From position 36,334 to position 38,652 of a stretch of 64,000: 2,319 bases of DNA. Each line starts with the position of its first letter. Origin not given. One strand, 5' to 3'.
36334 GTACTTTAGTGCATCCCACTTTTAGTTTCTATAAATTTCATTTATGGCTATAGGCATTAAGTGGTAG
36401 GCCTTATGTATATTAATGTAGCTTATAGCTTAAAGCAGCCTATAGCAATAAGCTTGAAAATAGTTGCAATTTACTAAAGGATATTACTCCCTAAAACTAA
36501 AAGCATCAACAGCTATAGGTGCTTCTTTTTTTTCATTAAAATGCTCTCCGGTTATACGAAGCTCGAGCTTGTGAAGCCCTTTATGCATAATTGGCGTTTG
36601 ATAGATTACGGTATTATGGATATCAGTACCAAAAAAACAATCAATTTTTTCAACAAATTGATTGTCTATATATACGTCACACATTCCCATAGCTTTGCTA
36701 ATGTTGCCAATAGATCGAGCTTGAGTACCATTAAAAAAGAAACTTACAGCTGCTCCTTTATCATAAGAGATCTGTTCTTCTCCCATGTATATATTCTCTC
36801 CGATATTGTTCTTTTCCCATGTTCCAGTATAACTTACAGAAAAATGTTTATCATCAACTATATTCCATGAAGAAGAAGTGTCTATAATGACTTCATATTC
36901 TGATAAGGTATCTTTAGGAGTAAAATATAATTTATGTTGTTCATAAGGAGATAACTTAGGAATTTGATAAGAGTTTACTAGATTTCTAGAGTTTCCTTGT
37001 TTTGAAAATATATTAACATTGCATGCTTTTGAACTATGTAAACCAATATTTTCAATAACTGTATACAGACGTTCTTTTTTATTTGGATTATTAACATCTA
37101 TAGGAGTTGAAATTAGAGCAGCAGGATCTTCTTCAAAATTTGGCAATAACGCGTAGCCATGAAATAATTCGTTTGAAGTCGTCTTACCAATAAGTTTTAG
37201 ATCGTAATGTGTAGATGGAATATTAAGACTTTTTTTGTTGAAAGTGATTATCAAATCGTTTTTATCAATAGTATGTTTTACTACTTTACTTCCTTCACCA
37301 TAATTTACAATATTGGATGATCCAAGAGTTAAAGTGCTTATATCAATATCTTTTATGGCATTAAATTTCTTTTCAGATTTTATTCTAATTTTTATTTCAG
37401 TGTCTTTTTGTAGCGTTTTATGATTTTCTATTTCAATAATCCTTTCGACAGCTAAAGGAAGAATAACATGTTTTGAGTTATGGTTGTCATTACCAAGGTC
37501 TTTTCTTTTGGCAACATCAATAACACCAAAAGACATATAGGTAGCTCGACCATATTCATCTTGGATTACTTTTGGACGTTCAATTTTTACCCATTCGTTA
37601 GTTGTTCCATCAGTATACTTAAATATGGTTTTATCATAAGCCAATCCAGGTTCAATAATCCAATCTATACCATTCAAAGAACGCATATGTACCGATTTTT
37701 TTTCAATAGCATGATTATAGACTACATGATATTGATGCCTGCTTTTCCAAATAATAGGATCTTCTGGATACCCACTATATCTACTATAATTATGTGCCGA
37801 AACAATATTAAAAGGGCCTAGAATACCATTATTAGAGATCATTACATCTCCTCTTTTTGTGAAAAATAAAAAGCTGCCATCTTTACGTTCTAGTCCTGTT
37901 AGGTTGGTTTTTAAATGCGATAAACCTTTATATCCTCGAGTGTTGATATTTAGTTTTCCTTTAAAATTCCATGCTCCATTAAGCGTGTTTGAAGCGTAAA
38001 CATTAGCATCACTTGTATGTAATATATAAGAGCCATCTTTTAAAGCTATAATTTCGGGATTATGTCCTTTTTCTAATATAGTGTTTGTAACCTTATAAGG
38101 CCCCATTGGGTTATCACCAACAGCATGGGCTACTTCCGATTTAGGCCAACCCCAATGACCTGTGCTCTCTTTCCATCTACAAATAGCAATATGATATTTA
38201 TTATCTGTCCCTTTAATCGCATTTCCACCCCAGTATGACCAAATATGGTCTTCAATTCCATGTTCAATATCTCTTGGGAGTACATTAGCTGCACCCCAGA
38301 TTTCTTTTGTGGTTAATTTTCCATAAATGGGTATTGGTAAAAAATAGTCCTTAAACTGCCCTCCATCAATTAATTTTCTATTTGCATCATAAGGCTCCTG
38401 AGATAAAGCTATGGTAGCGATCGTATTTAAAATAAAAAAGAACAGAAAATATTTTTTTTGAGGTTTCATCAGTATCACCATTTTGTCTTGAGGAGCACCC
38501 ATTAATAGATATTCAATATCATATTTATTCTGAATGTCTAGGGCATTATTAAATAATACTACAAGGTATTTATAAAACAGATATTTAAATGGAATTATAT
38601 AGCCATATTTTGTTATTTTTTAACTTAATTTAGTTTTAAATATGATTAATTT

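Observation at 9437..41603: Marine PUL with a gene set pointing to chondroitin/dermatan-sulfate-like proteoglycans, using TRAP uptake and several unassigned proteins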

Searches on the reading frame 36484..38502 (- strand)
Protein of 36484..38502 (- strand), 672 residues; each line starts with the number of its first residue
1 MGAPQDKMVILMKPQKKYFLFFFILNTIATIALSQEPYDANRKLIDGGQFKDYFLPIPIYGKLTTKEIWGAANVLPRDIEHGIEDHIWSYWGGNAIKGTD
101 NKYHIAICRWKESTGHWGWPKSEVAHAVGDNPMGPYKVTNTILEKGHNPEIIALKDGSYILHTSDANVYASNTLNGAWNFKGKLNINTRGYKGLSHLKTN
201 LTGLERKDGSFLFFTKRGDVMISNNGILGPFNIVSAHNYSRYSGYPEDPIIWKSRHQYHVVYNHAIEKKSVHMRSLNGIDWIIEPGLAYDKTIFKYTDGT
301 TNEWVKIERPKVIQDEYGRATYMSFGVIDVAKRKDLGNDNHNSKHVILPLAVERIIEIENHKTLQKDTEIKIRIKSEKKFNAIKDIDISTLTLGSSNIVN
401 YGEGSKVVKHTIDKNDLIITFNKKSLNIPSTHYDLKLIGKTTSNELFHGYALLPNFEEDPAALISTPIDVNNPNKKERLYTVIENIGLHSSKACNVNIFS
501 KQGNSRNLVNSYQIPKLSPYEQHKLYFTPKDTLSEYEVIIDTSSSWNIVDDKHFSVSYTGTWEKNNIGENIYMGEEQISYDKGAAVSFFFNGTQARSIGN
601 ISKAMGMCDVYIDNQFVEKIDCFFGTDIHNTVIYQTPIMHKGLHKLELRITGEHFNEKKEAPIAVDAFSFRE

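Call 4: search_protein_families(library=pfam, proteins=[window:36484-38502:-], max_evalue=0.01)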
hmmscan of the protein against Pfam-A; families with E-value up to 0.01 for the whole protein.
window:36484-38502:- (672 aa): 0 families

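Call 17: search_protein_families(library=ncbifam, proteins=[window:36484-38502:-], max_evalue=0.01)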
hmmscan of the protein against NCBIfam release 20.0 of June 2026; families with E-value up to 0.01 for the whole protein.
window:36484-38502:- (672 aa): 0 families

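Call 20: search_solved_structures(query=window:36484-38502:-, max_evalue=1)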
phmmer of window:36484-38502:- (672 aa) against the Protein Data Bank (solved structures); distinct sequences matched with E-value up to 1: 1.
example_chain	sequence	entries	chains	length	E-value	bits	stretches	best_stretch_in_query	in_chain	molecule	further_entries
28li_A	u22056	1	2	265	0.26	12.8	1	555-624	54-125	Uncharacterized conserved protein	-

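Call 46: find_homologous_proteins(query=window:36484-38502:-, max_evalue=0.00001)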
Query window:36484-38502:- (672 aa): 623 proteins with E <= 0.00001 among 8000 candidates; the best 120 are listed.
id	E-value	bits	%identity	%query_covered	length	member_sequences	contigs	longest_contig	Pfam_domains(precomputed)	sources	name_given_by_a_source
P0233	0.0e+0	1563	100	100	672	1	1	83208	-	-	-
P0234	5.6e-275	932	61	97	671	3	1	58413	-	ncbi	-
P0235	1.3e-269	914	58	97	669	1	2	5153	-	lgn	-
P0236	4.1e-266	903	58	95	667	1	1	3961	-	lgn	-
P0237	8.3e-263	892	56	97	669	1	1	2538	-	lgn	-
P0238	7.6e-262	889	57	95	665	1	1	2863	-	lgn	-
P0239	7.9e-259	879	57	97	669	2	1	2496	-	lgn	-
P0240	8.1e-256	869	57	95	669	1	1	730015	-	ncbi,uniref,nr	ncbi:glycoside hydrolase family protein [Lutibacter citreus]|uniref:glycoside hydrolase family prote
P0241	7.6e-253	859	55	97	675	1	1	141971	-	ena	-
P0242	1.1e-250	852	55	97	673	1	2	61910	-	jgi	jgi:hypothetical protein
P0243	1.4e-250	852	56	98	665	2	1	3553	-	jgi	-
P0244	3.8e-246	837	54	97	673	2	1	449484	-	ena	-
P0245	6.5e-246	836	55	100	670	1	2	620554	-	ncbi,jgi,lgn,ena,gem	-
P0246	8.2e-244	829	55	97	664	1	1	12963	-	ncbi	ncbi:MAG: glycoside hydrolase family protein [Bacteroidota bacterium]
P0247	2.2e-241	821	54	96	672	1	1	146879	-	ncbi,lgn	ncbi:MAG: glycoside hydrolase family protein [Bacteroidota bacterium]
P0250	3.1e-238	811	55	95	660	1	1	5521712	-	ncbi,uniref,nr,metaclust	ncbi:glycoside hydrolase family protein [Zobellia galactanivorans]|uniref:Conserved hypothetical mem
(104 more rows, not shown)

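Call 50: find_encoding_contigs(protein=P0250, flank=10000, max_places=1)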
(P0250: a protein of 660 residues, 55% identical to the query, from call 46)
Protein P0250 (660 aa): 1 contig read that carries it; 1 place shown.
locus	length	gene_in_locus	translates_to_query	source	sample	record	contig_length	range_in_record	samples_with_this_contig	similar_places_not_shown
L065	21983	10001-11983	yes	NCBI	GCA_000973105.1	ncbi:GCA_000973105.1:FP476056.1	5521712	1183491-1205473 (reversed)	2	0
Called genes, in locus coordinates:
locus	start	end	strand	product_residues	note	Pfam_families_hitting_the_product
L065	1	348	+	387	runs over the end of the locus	PF04773:FecR, PF16344:FecR_C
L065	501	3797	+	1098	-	PF13620:CarboxypepD_reg, PF13715:CarbopepD_reg_2, PF07715:Plug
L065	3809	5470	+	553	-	PF14322:SusD-like_3, PF12771:SusD-like_2 (weak), PF07980:SusD_RagB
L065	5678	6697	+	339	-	PF00884:Sulfatase, PF16347:SGSH_C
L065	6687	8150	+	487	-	PF00884:Sulfatase, PF01663:Phosphodiest (weak), PF16347:SGSH_C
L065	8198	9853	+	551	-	PF00884:Sulfatase, PF01663:Phosphodiest (faint), PF16347:SGSH_C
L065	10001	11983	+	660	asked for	-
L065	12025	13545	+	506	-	PF00884:Sulfatase, PF16347:SGSH_C (weak)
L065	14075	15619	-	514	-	PF01663:Phosphodiest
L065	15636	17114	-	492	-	PF12771:SusD-like_2, PF14322:SusD-like_3 (weak), PF12741:SusD-like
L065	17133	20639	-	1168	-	PF13620:CarboxypepD_reg, PF13715:CarbopepD_reg_2, PF07715:Plug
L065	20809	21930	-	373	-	PF04773:FecR, PF16344:FecR_C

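Call 51: find_encoding_contigs(protein=P0240, flank=10000, max_places=1)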
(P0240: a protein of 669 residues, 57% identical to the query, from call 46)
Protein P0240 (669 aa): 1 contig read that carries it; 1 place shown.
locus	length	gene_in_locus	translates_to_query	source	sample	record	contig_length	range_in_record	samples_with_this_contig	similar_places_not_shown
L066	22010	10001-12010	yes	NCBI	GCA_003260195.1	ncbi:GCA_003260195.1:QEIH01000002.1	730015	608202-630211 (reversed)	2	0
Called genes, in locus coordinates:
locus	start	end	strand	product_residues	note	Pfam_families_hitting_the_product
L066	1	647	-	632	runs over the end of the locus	PF13537:GATase_7 (faint)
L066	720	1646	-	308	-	PF00294:PfkB, PF08543:Phos_pyr_kin (weak)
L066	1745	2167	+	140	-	PF02657:SufE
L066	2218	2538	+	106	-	PF01883:FeS_assembly_P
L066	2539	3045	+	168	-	PF10652:DUF2480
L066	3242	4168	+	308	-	PF11276:DUF3078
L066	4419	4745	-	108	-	-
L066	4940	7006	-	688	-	PF18942:DUF5689, PF00932:LTD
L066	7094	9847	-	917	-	PF13620:CarboxypepD_reg, PF13715:CarbopepD_reg_2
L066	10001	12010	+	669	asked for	-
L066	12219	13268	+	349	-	PF19580:Exo_endo_phos_3, PF03372:Exo_endo_phos (weak)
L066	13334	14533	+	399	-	PF06224:AlkZ-like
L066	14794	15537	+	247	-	PF01936:NYN, PF12872:OST-HTH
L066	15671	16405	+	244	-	-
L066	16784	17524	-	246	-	PF08448:PAS_4, PF12833:HTH_18, PF00165:HTH_AraC (weak)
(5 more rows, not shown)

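Call 59: predict_structure(alignment_id=A3)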
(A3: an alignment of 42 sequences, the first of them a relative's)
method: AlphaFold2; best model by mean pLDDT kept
length: 672 residues; sequences in the alignment: 42
mean_pLDDT: 90.7   pTM: 0.89
mean pLDDT of the five models: 90.7, 90.4, 89.8, 87.3, 87.3
residues with pLDDT >= 90: 506; 70-90: 127; 50-70: 24; < 50: 15
segments of 3 or more residues with pLDDT < 50: 1-13
pLDDT, mean of each block of 10 residues (from residue 1): 42 55 67 68 94 97 92 95 94 92 96 93 97 96 95 95 95 94 95 87 96 94 96 93 88 96 88 95 94 97 93 95 95 90 94 97 87 97 98 95 95 97 85 96 97 95 93 74 97 94 82 97 92 84 80 94 85 88 97 94 94 95 89 92 96 87 94 87
secondary structure, 60 per line:
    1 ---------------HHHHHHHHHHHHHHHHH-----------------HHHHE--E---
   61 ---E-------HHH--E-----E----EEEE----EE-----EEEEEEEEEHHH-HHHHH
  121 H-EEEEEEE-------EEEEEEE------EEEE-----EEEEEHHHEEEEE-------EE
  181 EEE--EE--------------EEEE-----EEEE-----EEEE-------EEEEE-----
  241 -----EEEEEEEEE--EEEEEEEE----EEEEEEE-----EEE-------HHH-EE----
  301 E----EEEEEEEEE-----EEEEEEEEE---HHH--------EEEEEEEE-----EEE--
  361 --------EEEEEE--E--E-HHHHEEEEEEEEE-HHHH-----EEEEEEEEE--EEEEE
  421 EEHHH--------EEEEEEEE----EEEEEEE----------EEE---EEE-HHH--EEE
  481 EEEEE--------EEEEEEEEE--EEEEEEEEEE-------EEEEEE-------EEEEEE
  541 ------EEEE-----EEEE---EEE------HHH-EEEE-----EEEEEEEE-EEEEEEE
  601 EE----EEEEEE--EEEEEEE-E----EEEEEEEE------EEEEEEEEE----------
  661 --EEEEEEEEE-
elements in order: H16-32 H50-53 E88-91 E103-111 H116-121 E123-129 E137-143 E150-153 E159-163 E167-171 E179-183 E202-205 E211-214 E220-223 E231-235 E246-254 E257-264 E269-275 E281-283 E306-314 E320-328 E343-350 E356-358 E369-374 H382-385 E386-394 H396-399 E405-413 E416-422 E434-441 E446-452 E463-465 E469-471 E478-485 E494-502 E505-514 E522-527 E535-540 E547-550 E556-559 E563-565 E576-579 E585-592 E594-602 E607-612 E615-621 E628-635 E642-650 E663-671

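Call 61: fold_search(model_id=the predicted structure, library=pdb)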
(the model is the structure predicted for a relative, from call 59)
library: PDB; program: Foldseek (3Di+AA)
matches with E <= 10: 1344; with E <= 0.001: 177
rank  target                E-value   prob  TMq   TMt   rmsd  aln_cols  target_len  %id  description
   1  3nqh                  8.7e-13  1.00  0.29  0.42  19.8       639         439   11  Crystal structure of a glycosyl hydrolase (BT_2959) from BACTEROIDES THETAIOTAOMICRON VPI-5482 at 2.11 A resolution (released 2010-07-28)
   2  8hcj_C                1.5e-08  1.00  0.28  0.42  23.2       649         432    8  Structure of GH43 family enzyme, Xylan 1, 4 Beta- xylosidase from pseudopedobacter saltans (released 2023-11-15)
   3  7bys_A                1.5e-08  1.00  0.27  0.41  18.5       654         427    9  Crystal structure of exo-beta-1,3-galactanase from Phanerochaete chrysosporium Pc1,3Gal43A apo form (released 2020-11-04)
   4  6s1t_A                2.9e-08  1.00  0.26  0.33  24.3       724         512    9  Structure of beta-fructofuranosidase from Schwanniomyces occidentalis complexed with sucrose (released 2021-04-28)
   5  3kf3_A                3.5e-08  1.00  0.27  0.35  23.7       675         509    9  Structure of fructofuranosidase from Schwanniomyces occidentalis complexed with fructose (released 2010-02-23)
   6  5es4_G                1.4e-07  1.00  0.18  0.15  28.5       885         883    9  RE-REFINEMENT OF INTEGRIN ALPHAXBETA2 ECTODOMAIN IN THE CLOSED/BENT CONFORMATION (released 2016-03-02)
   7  5z5d                  1.4e-07  1.00  0.28  0.36  26.5       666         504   13  Crystal structure of a thermostable glycoside hydrolase family 43 {beta}-1,4-xylosidase from Geobacillus thermoleovorans (released 2018-04-25)
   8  8beu_A                1.6e-07  1.00  0.20  0.24  25.9       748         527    8  Structure of D188A-fructofuranosidase from Rhodotorula dairenensis in complex with raffinose (released 2022-12-28)
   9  7byv_A                1.7e-07  1.00  0.27  0.41  17.2       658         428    9  Crystal structure of exo-beta-1,3-galactanase from Phanerochaete chrysosporium Pc1,3Gal43A E208Q with beta-1,3-galacto (released 2020-11-04)
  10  1yrz_A                1.8e-07  1.00  0.28  0.35  22.6       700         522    8  Crystal structure of xylan beta-1,4-xylosidase from Bacillus Halodurans C-125 (released 2005-02-22)
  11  5msx_C                2.0e-07  1.00  0.26  0.38  27.4       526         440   12  Glycoside hydrolase BT_3662 (released 2017-03-22)
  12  5zqx_A                2.2e-07  1.00  0.27  0.33  26.1       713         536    9  Crystal structure of beta-xylosidase mutant (E186Q) from Bacillus pumilus (released 2018-05-30)
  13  3u14_A                2.5e-07  1.00  0.25  0.32  25.2       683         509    8  Structure of D50A-fructofuranosidase from Schwanniomyces occidentalis complexed with inulin (released 2012-04-25)
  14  2exk_A                2.6e-07  1.00  0.27  0.33  25.7       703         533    9  Structure of the family43 beta-Xylosidase E187G from geobacillus stearothermophilus in complex with xylobiose (released 2006-04-04)
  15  5zqj_A                3.3e-07  1.00  0.28  0.34  26.4       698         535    9  Crystal structure of beta-xylosidase from Bacillus pumilus (released 2018-05-30)
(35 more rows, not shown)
